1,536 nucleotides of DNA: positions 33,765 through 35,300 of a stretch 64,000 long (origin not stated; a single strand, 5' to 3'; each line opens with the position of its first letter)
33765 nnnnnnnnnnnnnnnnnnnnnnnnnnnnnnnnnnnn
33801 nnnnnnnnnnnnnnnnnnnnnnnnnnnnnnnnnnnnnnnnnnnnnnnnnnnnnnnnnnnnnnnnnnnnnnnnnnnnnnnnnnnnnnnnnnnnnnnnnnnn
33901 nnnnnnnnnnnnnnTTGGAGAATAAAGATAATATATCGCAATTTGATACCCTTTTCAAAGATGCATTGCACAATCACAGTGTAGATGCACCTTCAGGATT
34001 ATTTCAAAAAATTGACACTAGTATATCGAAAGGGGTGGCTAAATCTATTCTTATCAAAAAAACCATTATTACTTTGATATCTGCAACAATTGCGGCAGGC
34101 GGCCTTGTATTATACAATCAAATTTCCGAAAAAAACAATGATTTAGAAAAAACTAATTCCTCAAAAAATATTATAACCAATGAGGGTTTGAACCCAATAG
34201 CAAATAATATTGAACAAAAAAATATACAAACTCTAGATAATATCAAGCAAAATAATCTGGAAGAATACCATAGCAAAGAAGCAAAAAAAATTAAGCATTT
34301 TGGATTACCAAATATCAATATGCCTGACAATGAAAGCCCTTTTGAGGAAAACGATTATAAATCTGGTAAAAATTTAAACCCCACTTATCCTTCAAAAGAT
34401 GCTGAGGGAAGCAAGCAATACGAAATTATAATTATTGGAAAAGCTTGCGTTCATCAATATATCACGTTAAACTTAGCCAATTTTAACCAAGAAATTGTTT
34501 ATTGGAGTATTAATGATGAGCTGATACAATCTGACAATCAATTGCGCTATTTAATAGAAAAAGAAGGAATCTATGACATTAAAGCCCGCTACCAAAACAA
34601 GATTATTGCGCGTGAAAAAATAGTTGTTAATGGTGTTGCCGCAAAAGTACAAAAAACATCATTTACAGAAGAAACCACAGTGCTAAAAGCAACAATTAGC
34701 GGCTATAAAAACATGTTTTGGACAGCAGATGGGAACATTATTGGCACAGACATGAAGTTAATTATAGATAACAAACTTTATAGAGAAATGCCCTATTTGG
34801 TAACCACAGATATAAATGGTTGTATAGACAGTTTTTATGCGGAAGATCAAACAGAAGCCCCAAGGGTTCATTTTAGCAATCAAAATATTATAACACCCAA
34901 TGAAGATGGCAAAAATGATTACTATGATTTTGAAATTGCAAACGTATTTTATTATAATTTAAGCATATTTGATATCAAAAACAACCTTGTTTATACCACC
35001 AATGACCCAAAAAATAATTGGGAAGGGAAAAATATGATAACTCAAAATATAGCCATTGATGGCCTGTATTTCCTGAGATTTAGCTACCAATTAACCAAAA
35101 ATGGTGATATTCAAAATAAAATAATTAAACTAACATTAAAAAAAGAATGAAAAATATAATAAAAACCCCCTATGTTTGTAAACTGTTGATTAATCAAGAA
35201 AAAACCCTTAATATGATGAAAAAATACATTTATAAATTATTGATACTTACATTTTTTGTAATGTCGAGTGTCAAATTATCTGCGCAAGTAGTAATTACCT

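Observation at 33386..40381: ECF sigma factor, then an anti-sigma-like membrane protein carrying a T9SS type B C-terminal domain, then a 1744-aa PKD/T9SS type B cargo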

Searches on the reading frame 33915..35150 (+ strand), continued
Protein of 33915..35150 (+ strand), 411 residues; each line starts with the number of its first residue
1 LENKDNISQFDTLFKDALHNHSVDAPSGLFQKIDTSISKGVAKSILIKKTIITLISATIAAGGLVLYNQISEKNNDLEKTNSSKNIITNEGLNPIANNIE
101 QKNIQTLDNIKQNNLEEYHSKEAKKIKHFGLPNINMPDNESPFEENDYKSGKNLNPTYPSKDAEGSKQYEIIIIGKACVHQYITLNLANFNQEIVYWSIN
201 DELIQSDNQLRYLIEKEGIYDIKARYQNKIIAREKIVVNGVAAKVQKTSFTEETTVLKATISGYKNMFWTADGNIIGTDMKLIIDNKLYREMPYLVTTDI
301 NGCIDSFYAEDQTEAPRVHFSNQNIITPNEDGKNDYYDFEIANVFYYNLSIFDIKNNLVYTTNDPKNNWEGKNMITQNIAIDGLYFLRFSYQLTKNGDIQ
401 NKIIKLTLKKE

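Call 72: find_encoding_contigs(protein=P0049, flank=7000, max_places=1)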
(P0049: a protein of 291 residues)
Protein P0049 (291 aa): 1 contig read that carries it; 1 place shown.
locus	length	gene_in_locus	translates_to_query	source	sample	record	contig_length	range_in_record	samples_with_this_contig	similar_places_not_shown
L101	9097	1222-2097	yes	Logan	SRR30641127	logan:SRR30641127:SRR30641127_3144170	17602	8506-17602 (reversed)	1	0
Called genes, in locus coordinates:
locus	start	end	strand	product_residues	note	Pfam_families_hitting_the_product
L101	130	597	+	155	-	-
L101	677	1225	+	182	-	PF07638:Sigma70_ECF (weak), PF04542:Sigma70_r2, PF08281:Sigma70_r4_2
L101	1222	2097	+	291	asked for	PF13585:CHU_C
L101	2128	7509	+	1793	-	PF00801:PKD (faint), PF18911:PKD_4, PF13585:CHU_C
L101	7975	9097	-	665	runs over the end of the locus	PF00009:GTP_EFTU (weak), PF01926:MMR_HSR1, PF02421:FeoB_N, PF09439:SRPRB (weak), PF07670:Gate, PF07664:FeoB_C, PF07670:Gate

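Call 73: find_encoding_contigs(protein=P0041, flank=7000, max_places=1)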
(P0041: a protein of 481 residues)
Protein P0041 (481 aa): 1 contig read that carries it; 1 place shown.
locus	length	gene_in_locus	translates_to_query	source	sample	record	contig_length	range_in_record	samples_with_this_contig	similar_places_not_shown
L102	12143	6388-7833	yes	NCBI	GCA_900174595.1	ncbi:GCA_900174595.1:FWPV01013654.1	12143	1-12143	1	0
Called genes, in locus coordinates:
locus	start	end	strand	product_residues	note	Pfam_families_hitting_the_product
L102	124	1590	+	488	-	PF13687:DUF4153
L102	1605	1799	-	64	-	-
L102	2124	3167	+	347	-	PF06580:His_kinase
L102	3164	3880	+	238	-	PF00072:Response_reg, PF04397:LytTR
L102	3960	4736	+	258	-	PF01503:PRA-PH (faint), PF03819:MazG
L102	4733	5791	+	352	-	-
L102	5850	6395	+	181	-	PF04542:Sigma70_r2, PF08281:Sigma70_r4_2, PF04545:Sigma70_r4 (weak)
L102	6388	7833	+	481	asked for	PF13585:CHU_C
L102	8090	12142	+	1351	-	?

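Call 74: find_encoding_contigs(protein=P0128, flank=7000, max_places=1)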
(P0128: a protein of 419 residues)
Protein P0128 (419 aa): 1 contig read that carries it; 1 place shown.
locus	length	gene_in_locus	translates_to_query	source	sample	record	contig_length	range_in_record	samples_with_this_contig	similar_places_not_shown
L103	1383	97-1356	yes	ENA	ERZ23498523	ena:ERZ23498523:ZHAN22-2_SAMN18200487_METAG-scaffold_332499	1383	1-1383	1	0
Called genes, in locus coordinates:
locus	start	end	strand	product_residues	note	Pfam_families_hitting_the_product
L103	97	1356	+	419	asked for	PF18911:PKD_4, PF00801:PKD (weak), PF13585:CHU_C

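Call 75: find_encoding_contigs(protein=P0090, flank=7000, max_places=1)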
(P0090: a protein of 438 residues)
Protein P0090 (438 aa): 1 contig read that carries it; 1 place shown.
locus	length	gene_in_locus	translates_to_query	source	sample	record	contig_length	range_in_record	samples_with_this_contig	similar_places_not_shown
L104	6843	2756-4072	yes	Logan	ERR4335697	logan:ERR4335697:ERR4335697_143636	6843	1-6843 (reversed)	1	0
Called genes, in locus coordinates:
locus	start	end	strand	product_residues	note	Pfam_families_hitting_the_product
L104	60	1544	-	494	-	PF00289:Biotin_carb_N, PF02786:CPSase_L_D2, PF02222:ATP-grasp, PF07478:Dala_Dala_lig_C, PF02785:Biotin_carb_C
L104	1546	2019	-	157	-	-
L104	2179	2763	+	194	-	PF07638:Sigma70_ECF (weak), PF04542:Sigma70_r2, PF08281:Sigma70_r4_2, PF04545:Sigma70_r4 (weak)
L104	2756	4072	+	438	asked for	PF00801:PKD, PF18911:PKD_4, PF13585:CHU_C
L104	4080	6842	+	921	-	?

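Call 78: predict_structure(alignment_id=A5)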
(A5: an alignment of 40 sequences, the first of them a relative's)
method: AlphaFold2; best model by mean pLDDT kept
length: 411 residues; sequences in the alignment: 40
mean_pLDDT: 73.1   pTM: 0.44
mean pLDDT of the five models: 73.1, 72.4, 71.7, 71.5, 71.4
residues with pLDDT >= 90: 191; 70-90: 65; 50-70: 27; < 50: 128
segments of 3 or more residues with pLDDT < 50: 33-159
pLDDT, mean of each block of 10 residues (from residue 1): 66 83 63 43 31 31 38 38 36 40 36 36 39 40 37 43 68 95 95 92 91 95 95 94 91 94 95 96 95 95 92 72 90 88 91 97 93 95 97 91 95 75
secondary structure, 60 per line:
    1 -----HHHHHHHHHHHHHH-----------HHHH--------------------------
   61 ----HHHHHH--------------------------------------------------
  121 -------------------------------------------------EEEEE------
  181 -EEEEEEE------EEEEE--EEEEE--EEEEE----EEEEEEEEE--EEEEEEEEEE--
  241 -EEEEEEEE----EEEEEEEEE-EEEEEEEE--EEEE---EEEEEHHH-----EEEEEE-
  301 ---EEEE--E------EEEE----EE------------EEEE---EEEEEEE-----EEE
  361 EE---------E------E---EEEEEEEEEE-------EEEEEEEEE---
elements in order: H6-19 H31-34 H65-70 E170-174 E182-188 E195-199 E202-206 E209-213 E218-226 E229-238 E242-249 E254-262 E264-271 E274-277 E281-285 E294-299 E304-307 E317-320 E339-342 E346-352 E358-362 E383-392 E400-408

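Call 80: fold_search(model_id=the predicted structure, library=pdb)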
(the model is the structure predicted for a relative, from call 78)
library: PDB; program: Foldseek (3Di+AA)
matches with E <= 10: 1223; with E <= 0.001: 96
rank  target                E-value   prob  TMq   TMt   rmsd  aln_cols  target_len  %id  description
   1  9flp_A                7.6e-08  1.00  0.22  0.11  23.2       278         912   14  CryoEM structure of the neck (1403-2314) in the grappling hook protein A (GhpA) in the bacterium Aureispira sp. CCB-QB (released 2024-10-16)
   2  9g8b_A                1.5e-07  1.00  0.22  0.26  24.8       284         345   16  CryoEM structure of the fragment-2 (2892-3236) in the grappling hook protein A (GhpA) in the bacterium Aureispira sp.  (released 2024-10-16)
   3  9flw_A                1.8e-07  1.00  0.21  0.18  23.3       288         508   15  CryoEM structure of the fragment-6 (3571-4078) in the grappling hook protein A (GhpA) in the bacterium Aureispira sp.  (released 2024-10-16)
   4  9flx_A                2.1e-07  1.00  0.22  0.25  24.5       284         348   15  CryoEM structure of the fragment-4 (4074-4421) in the grappling hook protein A (GhpA) in the bacterium Aureispira sp.  (released 2024-10-16)
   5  9flu_A                2.6e-07  1.00  0.25  0.30  24.5       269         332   15  CryoEM structure of the fragment-1 (3402-3733) in the grappling hook protein A (GhpA) in the bacterium Aureispira sp.  (released 2024-10-16)
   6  6e57_D                2.9e-07  1.00  0.14  0.15  14.8       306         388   17  Bacteroides ovatus mixed-linkage glucan utilization locus (MLGUL) SGBP-B in complex with mixed-linkage heptasaccharide (released 2019-05-29)
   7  5fmv_A                3.8e-07  1.00  0.21  0.24  23.1       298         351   10  Crystal structure of human CD45 extracellular region, domains d1-d4 (released 2016-03-23)
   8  9loc_A                7.9e-07  1.00  0.17  0.24  16.3       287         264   12  Cryo-EM structure of human FcRL5 bound to IgG-Fc (released 2025-11-26)
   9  7q5z                  1.2e-06  1.00  0.16  0.06  16.5       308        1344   10  Cryo-EM structure of native human A2ML1 (released 2022-04-20)
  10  8xk1_B                1.2e-06  1.00  0.16  0.10  22.2       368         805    9  Cryo-EM structure of human insulin receptor bound to 4 IGF-I (released 2024-12-25)
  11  7q62_B                1.4e-06  1.00  0.14  0.08  16.7       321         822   10  Structure of TEV cleaved A2ML1 dimer (A2ML1-TT dimer) (released 2022-04-20)
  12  9fls_A                2.0e-06  1.00  0.24  0.28  22.3       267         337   15  CryoEM structure of the fragment-3 (2061-2397) in the grappling hook protein A (GhpA) in the bacterium Aureispira sp.  (released 2024-10-16)
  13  2yn3_B                4.1e-06  1.00  0.20  0.29  17.1       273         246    7  Structural insight into the giant calcium-binding adhesin SiiE: implications for the adhesion of Salmonella enterica t (released 2013-04-03)
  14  7q1y_A                4.9e-06  0.99  0.14  0.06  17.3       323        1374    8  X-ray structure of human A2ML1 (released 2022-04-20)
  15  5oj6_B                8.3e-06  1.00  0.22  0.16  10.8       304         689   14  Crystal structure of the chicken MDGA1 ectodomain in complex with the human neuroligin 1 (NL1(-A-B)) cholinesterase do (released 2017-08-23)
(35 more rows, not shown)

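Call 88: list_cluster_members(proteins=[P0013, P0019, P0022, P0026, P0037, P0040, P0042, P0063, P0088, P0136])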
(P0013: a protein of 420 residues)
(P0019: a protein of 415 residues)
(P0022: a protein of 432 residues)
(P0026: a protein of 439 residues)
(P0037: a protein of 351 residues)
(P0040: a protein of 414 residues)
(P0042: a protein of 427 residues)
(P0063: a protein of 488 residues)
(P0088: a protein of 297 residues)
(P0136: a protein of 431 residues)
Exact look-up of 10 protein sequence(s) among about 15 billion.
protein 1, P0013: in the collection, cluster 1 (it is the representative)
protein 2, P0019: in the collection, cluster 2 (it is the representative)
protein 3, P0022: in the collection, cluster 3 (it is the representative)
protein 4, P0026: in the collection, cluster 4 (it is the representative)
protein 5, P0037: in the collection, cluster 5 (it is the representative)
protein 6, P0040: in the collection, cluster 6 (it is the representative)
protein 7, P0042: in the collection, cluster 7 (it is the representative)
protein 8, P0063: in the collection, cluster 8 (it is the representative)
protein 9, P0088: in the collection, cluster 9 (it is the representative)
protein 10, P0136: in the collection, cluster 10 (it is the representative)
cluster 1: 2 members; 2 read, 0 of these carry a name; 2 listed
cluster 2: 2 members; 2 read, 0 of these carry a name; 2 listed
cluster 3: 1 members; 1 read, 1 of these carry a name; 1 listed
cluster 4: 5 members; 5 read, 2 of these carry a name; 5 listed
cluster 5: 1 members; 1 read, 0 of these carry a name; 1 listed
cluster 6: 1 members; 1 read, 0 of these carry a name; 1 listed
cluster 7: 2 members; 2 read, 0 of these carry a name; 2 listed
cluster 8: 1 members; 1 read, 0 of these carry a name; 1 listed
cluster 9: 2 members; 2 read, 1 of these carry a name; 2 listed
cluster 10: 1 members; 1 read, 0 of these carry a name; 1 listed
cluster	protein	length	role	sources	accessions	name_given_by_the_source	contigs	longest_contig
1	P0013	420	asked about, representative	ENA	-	-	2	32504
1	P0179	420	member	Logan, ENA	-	-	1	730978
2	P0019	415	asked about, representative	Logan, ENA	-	-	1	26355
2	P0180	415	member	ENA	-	-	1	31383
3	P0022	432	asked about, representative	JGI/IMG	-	gliding motility-associated-like protein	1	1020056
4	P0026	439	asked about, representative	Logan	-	-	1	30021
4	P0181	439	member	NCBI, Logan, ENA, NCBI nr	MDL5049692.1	PKD domain-containing protein [Oscillatoria amoena NRMC-F 0135]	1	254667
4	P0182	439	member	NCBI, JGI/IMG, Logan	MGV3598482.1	MAG: PKD domain-containing protein [Bacteroidota bacterium] | gliding motility-associated-like protein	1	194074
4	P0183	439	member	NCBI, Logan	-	-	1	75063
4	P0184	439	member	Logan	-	-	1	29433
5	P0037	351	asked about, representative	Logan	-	-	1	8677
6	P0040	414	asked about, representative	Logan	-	-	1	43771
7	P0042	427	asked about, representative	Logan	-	-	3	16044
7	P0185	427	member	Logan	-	-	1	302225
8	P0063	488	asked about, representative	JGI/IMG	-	-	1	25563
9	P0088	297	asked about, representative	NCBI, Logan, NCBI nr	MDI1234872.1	MAG: gliding motility-associated C-terminal domain-containing protein [bacterium] | gliding motility-associated C-terminal domain-containing protein [bacterium]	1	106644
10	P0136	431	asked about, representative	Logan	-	-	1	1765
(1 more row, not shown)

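Call 106: search_protein_families(library=pfam, proteins=[L038:8456-11332:+, L034:5052-6506:+, L034:6587-8674:+, L104:4080-6842:+, L102:8090-12142:+, L038:6840-8339:+], max_evalue=0.001)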
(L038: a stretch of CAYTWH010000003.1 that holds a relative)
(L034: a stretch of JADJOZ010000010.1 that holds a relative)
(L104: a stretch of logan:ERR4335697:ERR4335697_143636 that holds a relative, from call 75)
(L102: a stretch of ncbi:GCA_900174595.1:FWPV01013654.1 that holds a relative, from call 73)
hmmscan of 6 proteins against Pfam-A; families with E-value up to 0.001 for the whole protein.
L038:8456-11332:+ (959 aa): 4 families
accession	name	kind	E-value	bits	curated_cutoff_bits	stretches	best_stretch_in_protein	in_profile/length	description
PF01510.30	Amidase_2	-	1.2e-14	55.2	26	1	216-362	5-130/131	N-acetylmuramoyl-L-alanine amidase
PF18911.6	PKD_4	-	1e-10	42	27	1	804-849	30-76/85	PKD domain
PF18962.6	Por_Secre_tail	-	1.2e-07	32.4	27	1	877-951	1-73/75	Secretion system C-terminal sorting domain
PF00801.26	PKD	-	6e-07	29.8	23.5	1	810-842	32-66/80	PKD domain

L034:5052-6506:+ (485 aa): 0 families

L034:6587-8674:+ (696 aa): 8 families
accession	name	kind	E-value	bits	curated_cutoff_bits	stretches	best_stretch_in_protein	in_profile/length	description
PF13585.12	CHU_C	-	3e-23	82.2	27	1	613-689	1-83/86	CHU_C Type IX secretion signal domain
PF06832.18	BiPBP_C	-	2.5e-20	72.6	26.8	0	480-523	39-85/90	Penicillin-Binding Protein C-terminus Family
PF16820.11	PKD_3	-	2.1e-16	60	26.3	0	337-368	32-65/68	PKD-like domain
PF19081.6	Ig_7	-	6.7e-15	55.6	27.3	1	458-534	4-84/84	Ig-like domain CHU_C associated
PF13895.12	Ig_2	-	2.1e-12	47.5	27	0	456-532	7-79/79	Immunoglobulin domain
PF13927.12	Ig_3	-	7.7e-08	33.2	30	0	337-368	30-62/78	Immunoglobulin domain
PF18911.6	PKD_4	-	4.4e-07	30.3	27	0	236-296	3-69/85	PKD domain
PF00801.26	PKD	-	5.1e-06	26.8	23.5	0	452-520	3-67/80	PKD domain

L104:4080-6842:+ (921 aa): 2 families
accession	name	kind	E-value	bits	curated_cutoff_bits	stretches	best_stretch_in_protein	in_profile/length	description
PF18911.6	PKD_4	-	1.3e-39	134.6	27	3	161-210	30-79/85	PKD domain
PF00801.26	PKD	-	7.9e-28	96.7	23.5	3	253-295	31-73/80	PKD domain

L102:8090-12142:+ (1351 aa): 3 families
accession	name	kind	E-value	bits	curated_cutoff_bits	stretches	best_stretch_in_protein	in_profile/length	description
PF18911.6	PKD_4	-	1.5e-39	134.3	27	3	1300-1337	33-67/85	PKD domain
PF00801.26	PKD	-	6e-33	113.1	23.5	2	1303-1342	31-69/80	PKD domain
PF08329.16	ChitinaseA_N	-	3.2e-07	30.5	21.2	0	150-206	54-109/133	Chitinase A, N-terminal domain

L038:6840-8339:+ (500 aa): 3 families
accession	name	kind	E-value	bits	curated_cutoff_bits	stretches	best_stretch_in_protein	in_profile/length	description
PF13585.12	CHU_C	-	5.6e-13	49.3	27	1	413-496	2-84/86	CHU_C Type IX secretion signal domain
PF18911.6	PKD_4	-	1.4e-10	41.5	27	1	351-406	29-84/85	PKD domain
PF00801.26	PKD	-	5.2e-06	26.8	23.5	1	355-391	28-66/80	PKD domain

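Call 108: find_encoding_contigs(protein=P0001, flank=200, max_places=4)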
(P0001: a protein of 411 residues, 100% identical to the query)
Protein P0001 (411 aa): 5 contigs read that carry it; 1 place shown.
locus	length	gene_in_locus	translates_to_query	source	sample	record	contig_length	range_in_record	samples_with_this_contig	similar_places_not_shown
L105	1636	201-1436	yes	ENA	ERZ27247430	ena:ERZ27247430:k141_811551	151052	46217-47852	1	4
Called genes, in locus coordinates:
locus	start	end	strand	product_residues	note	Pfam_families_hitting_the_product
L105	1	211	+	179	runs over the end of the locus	PF07638:Sigma70_ECF (weak), PF04542:Sigma70_r2, PF08281:Sigma70_r4_2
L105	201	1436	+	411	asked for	PF13585:CHU_C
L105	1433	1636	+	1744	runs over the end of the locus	PF00801:PKD (weak), PF18911:PKD_4, PF13585:CHU_C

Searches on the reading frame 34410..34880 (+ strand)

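Call 30: search_protein_families(library=pfam, proteins=[window:34410-34880:+], max_evalue=10)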
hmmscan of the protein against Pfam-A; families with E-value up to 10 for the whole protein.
window:34410-34880:+ (157 aa): 4 families
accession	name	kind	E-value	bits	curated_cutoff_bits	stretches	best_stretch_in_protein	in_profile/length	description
PF16820.11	PKD_3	-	8.7e-05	22.7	26.3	2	24-62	29-67/68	PKD-like domain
PF16779.11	DMP12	-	0.062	13.7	27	1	33-91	55-111/115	DNA-mimic protein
PF18173.6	bacHORMA_2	-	0.065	13.5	27.3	1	23-65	75-119/166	Bacterial HORMA domain 2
PF09466.15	Yqai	-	0.11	13.3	20.2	1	35-60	41-66/66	Hypothetical protein Yqai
